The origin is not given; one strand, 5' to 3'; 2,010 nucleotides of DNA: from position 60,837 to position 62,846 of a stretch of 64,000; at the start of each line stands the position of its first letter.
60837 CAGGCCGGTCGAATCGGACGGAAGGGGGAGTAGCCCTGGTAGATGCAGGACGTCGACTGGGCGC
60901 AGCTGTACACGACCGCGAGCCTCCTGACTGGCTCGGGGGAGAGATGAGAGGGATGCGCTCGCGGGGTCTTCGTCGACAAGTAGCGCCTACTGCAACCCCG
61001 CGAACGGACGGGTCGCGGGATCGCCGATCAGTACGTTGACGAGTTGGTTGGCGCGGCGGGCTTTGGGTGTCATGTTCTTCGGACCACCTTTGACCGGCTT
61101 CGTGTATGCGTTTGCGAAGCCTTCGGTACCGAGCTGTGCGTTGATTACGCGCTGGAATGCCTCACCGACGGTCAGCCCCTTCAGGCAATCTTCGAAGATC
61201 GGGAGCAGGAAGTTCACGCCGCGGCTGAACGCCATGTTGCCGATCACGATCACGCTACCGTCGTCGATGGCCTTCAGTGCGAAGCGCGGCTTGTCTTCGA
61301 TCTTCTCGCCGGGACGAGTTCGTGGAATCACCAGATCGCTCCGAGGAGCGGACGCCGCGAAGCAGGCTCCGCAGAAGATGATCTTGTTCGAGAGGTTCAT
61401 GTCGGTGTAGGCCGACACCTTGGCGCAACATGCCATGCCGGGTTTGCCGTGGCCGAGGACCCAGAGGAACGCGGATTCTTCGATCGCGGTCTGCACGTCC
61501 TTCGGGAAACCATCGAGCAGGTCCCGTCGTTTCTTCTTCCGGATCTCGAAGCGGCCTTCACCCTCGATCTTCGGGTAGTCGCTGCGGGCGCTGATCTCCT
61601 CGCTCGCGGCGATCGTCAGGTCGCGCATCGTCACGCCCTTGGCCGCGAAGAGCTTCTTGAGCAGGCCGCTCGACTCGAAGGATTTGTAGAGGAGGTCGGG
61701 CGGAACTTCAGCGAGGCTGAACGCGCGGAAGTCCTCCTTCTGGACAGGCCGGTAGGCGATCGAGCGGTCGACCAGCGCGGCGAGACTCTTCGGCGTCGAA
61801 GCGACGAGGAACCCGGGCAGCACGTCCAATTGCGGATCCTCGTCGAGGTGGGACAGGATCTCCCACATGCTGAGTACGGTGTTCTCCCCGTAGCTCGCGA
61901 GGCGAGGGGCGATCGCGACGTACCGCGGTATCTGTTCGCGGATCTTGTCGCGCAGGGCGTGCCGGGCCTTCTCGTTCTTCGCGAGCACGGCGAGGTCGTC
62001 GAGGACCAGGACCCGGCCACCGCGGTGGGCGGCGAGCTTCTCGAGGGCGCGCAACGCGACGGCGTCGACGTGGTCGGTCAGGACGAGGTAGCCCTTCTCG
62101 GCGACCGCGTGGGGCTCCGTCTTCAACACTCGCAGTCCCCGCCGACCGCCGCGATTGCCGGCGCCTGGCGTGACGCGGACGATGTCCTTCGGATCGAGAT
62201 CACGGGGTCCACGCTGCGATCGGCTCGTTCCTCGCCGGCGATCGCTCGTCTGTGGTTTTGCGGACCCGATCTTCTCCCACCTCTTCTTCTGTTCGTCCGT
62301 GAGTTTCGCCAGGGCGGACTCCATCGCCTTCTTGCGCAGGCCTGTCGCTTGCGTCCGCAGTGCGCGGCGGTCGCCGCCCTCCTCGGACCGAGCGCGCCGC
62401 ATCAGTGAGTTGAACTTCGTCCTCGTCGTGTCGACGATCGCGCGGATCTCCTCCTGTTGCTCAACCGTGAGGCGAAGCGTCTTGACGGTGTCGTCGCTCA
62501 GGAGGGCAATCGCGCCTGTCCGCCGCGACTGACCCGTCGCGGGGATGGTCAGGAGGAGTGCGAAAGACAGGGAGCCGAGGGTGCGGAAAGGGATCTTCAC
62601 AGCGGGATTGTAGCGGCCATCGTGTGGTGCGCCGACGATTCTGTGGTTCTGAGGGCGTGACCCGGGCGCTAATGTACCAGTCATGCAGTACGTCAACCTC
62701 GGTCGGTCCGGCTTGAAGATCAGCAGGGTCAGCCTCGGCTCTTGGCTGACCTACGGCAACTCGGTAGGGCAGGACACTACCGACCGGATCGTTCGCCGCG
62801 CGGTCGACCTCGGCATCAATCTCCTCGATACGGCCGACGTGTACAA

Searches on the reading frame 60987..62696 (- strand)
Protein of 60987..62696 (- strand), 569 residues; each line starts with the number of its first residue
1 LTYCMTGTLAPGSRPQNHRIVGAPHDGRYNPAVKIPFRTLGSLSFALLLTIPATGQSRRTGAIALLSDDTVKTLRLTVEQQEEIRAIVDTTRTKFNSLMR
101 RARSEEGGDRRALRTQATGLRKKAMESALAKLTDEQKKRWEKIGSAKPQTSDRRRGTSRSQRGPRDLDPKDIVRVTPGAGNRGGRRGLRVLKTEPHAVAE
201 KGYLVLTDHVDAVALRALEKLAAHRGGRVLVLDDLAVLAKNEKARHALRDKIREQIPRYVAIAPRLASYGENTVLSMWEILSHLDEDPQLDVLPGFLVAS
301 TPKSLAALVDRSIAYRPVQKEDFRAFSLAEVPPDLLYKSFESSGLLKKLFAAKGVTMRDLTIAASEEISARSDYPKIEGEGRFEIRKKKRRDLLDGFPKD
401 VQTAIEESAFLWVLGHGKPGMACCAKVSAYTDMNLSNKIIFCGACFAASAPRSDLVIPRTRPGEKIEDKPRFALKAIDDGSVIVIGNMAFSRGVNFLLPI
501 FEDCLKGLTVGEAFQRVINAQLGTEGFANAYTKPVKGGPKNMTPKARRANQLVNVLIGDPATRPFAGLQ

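Call 95: search_protein_families(library=pfam, proteins=[window:60987-62696:-], max_evalue=0.00001)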
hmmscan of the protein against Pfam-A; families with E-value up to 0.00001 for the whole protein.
window:60987-62696:- (569 aa): 1 family
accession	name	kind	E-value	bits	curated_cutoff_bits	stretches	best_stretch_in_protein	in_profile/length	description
PF07813.17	LTXXQ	-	8e-06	26.9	24.3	0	70-143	9-99/100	LTXXQ motif family protein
